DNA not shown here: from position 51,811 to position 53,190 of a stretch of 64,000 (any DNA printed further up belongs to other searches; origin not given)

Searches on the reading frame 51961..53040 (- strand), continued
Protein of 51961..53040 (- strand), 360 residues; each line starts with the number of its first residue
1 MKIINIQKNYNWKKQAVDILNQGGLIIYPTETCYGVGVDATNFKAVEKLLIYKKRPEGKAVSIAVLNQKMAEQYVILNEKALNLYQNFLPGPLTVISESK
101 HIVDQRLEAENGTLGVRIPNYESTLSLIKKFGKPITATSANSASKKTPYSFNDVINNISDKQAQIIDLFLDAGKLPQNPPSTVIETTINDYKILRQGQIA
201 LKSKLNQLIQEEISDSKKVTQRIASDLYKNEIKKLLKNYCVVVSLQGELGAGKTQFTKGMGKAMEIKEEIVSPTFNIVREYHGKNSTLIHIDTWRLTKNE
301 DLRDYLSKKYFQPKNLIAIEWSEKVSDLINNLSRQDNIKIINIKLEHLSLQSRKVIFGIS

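Call 54: list_cluster_members(proteins=[P0001, P0002, P0003, P0004, P0005])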
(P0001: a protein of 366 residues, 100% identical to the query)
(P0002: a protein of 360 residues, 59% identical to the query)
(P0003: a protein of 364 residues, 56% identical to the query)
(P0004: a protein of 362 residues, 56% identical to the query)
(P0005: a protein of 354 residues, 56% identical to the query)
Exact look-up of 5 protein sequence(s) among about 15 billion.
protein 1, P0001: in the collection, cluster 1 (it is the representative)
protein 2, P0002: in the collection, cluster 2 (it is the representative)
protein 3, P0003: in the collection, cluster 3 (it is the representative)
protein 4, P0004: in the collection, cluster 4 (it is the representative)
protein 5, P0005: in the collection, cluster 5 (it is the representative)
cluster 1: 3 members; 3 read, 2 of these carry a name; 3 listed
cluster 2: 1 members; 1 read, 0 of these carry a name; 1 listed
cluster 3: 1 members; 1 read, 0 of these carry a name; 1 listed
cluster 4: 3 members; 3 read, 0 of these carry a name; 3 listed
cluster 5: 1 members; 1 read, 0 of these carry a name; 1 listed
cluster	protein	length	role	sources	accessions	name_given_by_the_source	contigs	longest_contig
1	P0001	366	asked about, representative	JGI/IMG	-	-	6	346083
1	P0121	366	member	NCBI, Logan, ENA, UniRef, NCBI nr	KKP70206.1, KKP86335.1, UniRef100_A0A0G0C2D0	MAG: Sua5/YciO/YrdC/YwlC family protein [candidate division CPR3 bacterium ... | L-threonylcarbamoyladenylate synthase n=1 Tax=candidate division CPR3 bacterium ...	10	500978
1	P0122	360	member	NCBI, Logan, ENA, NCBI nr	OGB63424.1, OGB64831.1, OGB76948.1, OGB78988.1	hypothetical protein A2X44_00660 [candidate division CPR3 bacterium GWF2_35_18] | MAG: hypothetical protein A2X44_00660 [candidate division CPR3 bacterium GWF2_35_18]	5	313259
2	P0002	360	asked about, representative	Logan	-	-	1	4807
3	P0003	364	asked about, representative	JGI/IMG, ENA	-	-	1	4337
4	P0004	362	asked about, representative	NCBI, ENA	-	-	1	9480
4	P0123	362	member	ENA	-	-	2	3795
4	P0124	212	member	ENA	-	-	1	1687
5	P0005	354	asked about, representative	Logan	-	-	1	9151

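Call 55: find_encoding_contigs(protein=P0122, flank=1500, max_places=6)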
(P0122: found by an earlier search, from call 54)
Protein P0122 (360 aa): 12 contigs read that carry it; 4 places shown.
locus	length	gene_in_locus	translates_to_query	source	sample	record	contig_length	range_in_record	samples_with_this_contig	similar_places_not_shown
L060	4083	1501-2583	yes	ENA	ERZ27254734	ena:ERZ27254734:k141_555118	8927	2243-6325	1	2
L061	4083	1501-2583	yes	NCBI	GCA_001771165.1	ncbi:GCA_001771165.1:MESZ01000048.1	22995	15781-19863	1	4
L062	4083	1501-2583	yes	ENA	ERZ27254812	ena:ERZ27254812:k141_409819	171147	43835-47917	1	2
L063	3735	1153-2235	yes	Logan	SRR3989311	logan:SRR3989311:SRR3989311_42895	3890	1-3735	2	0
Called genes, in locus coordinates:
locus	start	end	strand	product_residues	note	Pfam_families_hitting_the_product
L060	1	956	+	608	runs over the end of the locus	PF00009:GTP_EFTU, PF01926:MMR_HSR1 (faint), PF22042:EF-G_D2, PF03144:GTP_EFTU_D2, PF00679:EFG_C, PF21018:BipA_C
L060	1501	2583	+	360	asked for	PF01300:Sua5_yciO_yrdC, PF02367:TsaE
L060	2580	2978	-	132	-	-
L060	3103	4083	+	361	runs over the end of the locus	PF22521:HypF_C_2 (faint), PF00814:TsaD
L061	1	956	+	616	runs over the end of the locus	PF00009:GTP_EFTU, PF01926:MMR_HSR1 (faint), PF22042:EF-G_D2, PF03144:GTP_EFTU_D2, PF00679:EFG_C, PF21018:BipA_C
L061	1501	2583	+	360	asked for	PF01300:Sua5_yciO_yrdC, PF02367:TsaE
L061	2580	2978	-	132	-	-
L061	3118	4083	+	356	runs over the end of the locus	PF22521:HypF_C_2 (faint), PF00814:TsaD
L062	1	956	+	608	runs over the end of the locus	PF00009:GTP_EFTU, PF01926:MMR_HSR1 (faint), PF22042:EF-G_D2, PF03144:GTP_EFTU_D2, PF00679:EFG_C, PF21018:BipA_C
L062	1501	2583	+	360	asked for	PF01300:Sua5_yciO_yrdC, PF02367:TsaE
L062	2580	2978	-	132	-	-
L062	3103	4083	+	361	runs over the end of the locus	PF22521:HypF_C_2 (faint), PF00814:TsaD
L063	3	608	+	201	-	PF00679:EFG_C, PF21018:BipA_C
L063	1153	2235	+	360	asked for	PF01300:Sua5_yciO_yrdC, PF02367:TsaE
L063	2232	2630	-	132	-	-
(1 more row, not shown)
